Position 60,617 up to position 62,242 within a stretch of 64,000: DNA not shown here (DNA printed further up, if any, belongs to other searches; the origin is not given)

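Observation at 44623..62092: Eleven-member tandem array of cytoplasmic ceramidase-like hydrolase paralogs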

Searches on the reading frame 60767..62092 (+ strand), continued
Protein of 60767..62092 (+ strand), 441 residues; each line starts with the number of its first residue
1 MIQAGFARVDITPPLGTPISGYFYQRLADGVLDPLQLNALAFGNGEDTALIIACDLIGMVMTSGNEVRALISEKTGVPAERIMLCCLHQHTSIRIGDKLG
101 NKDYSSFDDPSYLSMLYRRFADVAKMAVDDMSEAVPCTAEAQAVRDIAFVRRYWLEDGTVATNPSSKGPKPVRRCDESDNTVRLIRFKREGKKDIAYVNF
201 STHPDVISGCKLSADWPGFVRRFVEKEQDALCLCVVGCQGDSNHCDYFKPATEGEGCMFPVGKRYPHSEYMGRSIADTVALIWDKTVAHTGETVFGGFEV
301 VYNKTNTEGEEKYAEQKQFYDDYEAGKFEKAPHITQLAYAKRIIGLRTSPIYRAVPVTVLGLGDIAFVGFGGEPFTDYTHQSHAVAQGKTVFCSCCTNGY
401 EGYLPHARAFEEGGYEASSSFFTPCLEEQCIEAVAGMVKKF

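Call 41: search_protein_representatives(alignment_id=A1)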
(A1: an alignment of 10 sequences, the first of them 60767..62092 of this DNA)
Query: 10 sequences, 437 profile positions. Proteins with E-value up to 0.001 (for the whole library): 18307; up to 1e-10: 8880; up to 1e-30: 1624. The best 150 are listed.
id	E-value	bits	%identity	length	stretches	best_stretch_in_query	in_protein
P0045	2.7e-200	682.3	-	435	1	1-437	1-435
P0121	4.7e-194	661.8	-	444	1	1-437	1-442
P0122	2.3e-190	649.6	-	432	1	2-436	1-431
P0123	1.8e-175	600.6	-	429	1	1-435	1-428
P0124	6.3e-172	588.9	-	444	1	1-437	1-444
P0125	9.5e-170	581.7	-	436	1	1-436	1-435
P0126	1.5e-168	577.7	-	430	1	1-435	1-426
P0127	3.4e-165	566.7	-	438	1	1-437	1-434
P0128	3.7e-158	543.5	-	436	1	1-436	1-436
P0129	5.6e-158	542.9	-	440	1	2-436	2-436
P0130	5.3e-155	533.1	-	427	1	2-434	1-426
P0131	4.1e-152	523.6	-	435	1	1-437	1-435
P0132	4.6e-147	506.9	-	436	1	1-436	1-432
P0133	4.0e-146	503.8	-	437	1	3-437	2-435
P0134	3.3e-140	484.3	-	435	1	1-436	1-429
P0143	1.0e-113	397.1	-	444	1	2-436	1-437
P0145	2.7e-112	392.3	-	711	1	122-436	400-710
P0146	1.0e-108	380.6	-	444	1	2-436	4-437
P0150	2.0e-103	363.1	-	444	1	2-436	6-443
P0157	4.8e-99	348.7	-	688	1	4-428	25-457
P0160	4.7e-98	345.4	-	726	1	3-428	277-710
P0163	1.7e-97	343.5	-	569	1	2-436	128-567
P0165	1.0e-94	334.4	-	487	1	2-435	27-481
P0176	1.7e-89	317.2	-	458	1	2-435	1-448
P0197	2.5e-83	296.9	-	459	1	2-430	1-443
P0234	1.4e-69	251.6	-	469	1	2-436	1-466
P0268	2.5e-61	224.4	-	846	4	2-243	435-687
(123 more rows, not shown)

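Call 42: list_cluster_members(proteins=[P0143, P0146, P0150, P0157, P0160, P0165, P0176, P0197, P0234, P0268])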
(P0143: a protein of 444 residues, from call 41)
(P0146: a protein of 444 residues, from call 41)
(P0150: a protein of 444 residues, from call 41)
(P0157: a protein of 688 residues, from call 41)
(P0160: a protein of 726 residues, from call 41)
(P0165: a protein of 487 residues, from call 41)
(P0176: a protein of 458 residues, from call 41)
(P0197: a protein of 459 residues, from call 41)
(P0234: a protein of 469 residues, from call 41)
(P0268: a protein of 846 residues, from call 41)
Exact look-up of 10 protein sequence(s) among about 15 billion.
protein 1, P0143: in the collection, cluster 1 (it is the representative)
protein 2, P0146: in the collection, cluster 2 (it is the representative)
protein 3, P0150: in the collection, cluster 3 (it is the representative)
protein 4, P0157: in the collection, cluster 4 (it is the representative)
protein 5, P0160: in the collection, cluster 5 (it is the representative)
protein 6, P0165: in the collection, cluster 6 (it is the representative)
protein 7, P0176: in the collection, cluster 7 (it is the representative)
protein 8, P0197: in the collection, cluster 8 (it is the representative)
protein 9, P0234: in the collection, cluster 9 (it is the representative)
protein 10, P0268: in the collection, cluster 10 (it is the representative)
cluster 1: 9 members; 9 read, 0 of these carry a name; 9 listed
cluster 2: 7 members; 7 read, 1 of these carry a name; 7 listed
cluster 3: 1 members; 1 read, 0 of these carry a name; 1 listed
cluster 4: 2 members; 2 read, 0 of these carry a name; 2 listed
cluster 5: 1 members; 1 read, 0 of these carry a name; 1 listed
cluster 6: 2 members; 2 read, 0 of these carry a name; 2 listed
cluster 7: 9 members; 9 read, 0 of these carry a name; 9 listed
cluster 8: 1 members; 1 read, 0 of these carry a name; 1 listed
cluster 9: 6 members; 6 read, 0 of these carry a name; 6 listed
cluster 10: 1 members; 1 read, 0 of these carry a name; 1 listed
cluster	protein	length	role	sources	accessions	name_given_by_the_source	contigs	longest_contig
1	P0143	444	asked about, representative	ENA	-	-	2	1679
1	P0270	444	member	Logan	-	-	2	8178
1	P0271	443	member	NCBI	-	-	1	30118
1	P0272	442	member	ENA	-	-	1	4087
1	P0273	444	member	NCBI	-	-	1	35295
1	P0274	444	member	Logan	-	-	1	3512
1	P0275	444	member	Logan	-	-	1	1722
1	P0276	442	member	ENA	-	-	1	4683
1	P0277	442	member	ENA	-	-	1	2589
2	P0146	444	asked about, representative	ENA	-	-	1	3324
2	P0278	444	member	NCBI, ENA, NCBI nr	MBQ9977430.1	MAG: hypothetical protein IJP21_02410 [Clostridia bacterium] | hypothetical protein [Clostridia bacterium]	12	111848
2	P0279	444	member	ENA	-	-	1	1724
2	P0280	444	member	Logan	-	-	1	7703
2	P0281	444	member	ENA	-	-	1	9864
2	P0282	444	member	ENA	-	-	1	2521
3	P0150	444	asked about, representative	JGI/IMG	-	-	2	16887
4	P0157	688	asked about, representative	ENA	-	-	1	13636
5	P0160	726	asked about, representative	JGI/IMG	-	-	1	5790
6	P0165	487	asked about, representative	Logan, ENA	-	-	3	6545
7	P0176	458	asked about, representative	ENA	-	-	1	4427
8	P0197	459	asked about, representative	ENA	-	-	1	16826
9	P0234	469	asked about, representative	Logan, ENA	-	-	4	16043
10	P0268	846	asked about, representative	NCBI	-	-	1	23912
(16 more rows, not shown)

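Call 50: find_encoding_contigs(protein=P0001, flank=10000, max_places=3)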
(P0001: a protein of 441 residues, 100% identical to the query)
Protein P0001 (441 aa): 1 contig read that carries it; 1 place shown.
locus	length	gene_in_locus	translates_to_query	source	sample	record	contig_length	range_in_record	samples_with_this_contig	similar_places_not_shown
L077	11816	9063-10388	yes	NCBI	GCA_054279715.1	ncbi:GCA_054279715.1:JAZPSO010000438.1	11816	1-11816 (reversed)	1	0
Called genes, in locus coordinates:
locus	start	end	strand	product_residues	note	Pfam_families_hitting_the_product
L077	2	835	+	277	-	?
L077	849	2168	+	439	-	-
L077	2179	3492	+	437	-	-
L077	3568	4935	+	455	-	PF04734:Ceramidase_alk (faint)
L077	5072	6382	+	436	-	PF04734:Ceramidase_alk (weak)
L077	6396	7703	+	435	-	PF04734:Ceramidase_alk (faint)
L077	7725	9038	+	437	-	-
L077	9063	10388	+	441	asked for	-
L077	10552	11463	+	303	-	PF00149:Metallophos, PF12850:Metallophos_2 (weak)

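Call 59: search_protein_families(library=pfam, proteins=[P0157, P0160, P0145, P0163, P0268, P0165, P0234], max_evalue=0.001)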
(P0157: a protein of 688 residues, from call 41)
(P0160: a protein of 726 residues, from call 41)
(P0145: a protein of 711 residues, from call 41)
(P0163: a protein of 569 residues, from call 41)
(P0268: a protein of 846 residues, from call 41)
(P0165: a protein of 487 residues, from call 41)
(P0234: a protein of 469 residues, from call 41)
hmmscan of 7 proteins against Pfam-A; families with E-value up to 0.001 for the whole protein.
P0157 (688 aa): 2 families
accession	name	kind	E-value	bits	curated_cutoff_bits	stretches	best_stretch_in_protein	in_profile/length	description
PF13472.12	Lipase_GDSL_2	-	2.9e-15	57.6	32.9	1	476-666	3-177/178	GDSL-like Lipase/Acylhydrolase family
PF00657.28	Lipase_GDSL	-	1.3e-10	42.2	23.6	1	472-671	1-207/208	GDSL-like Lipase/Acylhydrolase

P0160 (726 aa): 3 families
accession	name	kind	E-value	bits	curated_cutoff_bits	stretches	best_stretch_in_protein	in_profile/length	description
PF23764.1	Beta-barrel_GLAA-B_II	-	1.9e-18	66.9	28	1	34-100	2-67/67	GLAA-B beta-barrel domain II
PF04734.18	Ceramidase_alk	-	7.2e-07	28.7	32.1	1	276-506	1-233/509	Neutral/alkaline non-lysosomal ceramidase, N-terminal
PF13229.12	Beta_helix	-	3.5e-05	23.9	25.9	0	206-241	102-138/158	Right handed beta helix region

P0145 (711 aa): 0 families

P0163 (569 aa): 6 families
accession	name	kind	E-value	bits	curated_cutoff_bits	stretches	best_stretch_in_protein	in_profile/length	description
PF01381.28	HTH_3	-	1e-15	57.9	23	1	9-63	1-55/55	Helix-turn-helix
PF12844.13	HTH_19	-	3.4e-09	36.9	30.2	1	6-64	1-59/64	Helix-turn-helix domain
PF13560.12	HTH_31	-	8.6e-08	32.8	27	1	6-62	3-60/64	Helix-turn-helix domain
PF13412.12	HTH_24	-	8.4e-06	25.7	21.9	1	1-36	1-36/48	Winged helix-turn-helix DNA-binding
PF13443.12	HTH_26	-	4.9e-05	23.9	22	1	9-69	2-63/63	Cro/C1-type HTH DNA-binding domain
PF13404.12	HTH_AsnC-type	-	0.00013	22.1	27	1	1-36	1-36/42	AsnC-type helix-turn-helix domain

P0268 (846 aa): 1 family
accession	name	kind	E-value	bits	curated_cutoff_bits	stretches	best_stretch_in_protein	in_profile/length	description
PF04734.18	Ceramidase_alk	-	1.1e-14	54.4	32.1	2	11-159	1-157/509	Neutral/alkaline non-lysosomal ceramidase, N-terminal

P0165 (487 aa): 1 family
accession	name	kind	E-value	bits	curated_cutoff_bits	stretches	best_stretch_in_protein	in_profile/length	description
PF04734.18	Ceramidase_alk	-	1.3e-09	37.7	32.1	1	30-260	4-234/509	Neutral/alkaline non-lysosomal ceramidase, N-terminal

P0234 (469 aa): 1 family
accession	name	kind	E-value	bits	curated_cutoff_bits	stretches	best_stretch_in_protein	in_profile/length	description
PF04734.18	Ceramidase_alk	-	4.6e-14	52.4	32.1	1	8-242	9-227/509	Neutral/alkaline non-lysosomal ceramidase, N-terminal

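Call 61: search_solved_structures(query=A4, max_evalue=1, show_alignments=2)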
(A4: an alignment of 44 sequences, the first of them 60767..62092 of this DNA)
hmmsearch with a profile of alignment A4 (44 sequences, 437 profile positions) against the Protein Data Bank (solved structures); distinct sequences matched with E-value up to 1: 2.
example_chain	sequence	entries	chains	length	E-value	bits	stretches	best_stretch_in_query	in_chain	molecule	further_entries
4wgk_A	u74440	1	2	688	8.1e-24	87.2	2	4-223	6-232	Neutral ceramidase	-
2zws_A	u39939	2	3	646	7.2e-19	70.8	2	4-260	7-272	Neutral ceramidase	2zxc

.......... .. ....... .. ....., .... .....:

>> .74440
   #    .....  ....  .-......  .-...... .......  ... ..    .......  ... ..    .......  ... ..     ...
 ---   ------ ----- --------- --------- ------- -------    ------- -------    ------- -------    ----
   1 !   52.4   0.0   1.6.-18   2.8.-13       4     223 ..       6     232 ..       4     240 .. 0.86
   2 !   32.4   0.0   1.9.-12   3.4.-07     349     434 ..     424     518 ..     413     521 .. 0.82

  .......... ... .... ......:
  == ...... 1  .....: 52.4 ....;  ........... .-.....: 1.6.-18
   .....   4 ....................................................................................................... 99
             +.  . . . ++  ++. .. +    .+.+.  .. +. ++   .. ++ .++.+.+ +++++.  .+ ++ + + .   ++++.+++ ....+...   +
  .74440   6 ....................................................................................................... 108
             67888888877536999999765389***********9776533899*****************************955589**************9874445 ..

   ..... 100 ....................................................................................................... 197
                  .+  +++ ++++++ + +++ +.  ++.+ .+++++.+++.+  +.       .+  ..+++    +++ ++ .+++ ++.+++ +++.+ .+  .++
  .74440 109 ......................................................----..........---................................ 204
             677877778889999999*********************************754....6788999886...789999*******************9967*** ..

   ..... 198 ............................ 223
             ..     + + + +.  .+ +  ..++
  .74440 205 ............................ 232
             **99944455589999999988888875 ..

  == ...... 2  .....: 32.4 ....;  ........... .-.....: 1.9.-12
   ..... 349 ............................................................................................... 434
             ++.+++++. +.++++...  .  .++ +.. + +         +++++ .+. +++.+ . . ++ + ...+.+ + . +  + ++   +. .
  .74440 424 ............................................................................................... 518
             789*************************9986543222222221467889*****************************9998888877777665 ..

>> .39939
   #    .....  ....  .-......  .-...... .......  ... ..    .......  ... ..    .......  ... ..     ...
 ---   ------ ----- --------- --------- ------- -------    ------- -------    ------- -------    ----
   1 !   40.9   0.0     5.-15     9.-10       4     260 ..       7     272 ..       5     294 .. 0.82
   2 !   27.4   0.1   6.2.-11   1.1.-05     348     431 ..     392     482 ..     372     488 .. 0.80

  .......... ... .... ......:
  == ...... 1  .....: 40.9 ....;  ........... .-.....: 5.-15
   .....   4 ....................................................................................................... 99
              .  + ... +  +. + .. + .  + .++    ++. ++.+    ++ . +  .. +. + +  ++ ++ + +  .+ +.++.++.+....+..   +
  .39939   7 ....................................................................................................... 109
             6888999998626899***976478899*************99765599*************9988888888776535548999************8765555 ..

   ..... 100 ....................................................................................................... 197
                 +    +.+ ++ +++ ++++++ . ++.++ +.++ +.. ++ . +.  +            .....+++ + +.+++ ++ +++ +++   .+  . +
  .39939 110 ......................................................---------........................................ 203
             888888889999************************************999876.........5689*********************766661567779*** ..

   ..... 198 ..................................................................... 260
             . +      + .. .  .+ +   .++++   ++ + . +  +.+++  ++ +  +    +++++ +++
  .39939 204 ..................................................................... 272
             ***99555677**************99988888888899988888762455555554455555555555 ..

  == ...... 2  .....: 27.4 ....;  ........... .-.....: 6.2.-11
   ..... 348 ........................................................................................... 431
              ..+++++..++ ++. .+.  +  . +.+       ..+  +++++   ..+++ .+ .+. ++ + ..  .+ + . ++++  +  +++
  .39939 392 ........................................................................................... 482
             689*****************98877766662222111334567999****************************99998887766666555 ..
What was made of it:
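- Profile search gives 4wgk 8e-24 and 2zws 7e-19 (call 61). They align with His194, His196, Arg257, His303, Glu540, Tyr579 and Tyr591 (call 61).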

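Call 62: find_encoding_contigs(protein=P0063, flank=10000, max_places=2)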
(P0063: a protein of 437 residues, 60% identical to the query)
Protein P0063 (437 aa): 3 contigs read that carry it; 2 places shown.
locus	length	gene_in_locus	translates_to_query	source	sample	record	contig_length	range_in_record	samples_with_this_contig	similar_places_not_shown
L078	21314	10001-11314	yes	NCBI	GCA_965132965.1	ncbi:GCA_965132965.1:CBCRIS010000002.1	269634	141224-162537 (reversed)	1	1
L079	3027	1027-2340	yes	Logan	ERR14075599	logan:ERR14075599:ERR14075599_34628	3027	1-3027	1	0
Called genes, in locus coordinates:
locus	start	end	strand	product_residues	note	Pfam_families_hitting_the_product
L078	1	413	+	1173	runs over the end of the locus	PF13491:FtsK_4TM, PF17854:FtsK_alpha, PF01580:FtsK_SpoIIIE, PF09397:FtsK_gamma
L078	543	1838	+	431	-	-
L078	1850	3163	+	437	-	-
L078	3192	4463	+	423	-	PF04734:Ceramidase_alk (faint)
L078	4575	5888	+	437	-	-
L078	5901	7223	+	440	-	-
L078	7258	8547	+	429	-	-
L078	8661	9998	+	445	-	PF04734:Ceramidase_alk (faint)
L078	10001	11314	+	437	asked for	PF04734:Ceramidase_alk (faint)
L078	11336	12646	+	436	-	-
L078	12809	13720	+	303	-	PF00149:Metallophos, PF12850:Metallophos_2 (weak)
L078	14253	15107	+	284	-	-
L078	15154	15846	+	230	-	-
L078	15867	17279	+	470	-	PF00224:PK, PF02887:PK_C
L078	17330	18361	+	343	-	PF14607:GxDLY, PF14606:Lipase_GDSL_3, PF13472:Lipase_GDSL_2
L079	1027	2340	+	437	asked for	PF04734:Ceramidase_alk (faint)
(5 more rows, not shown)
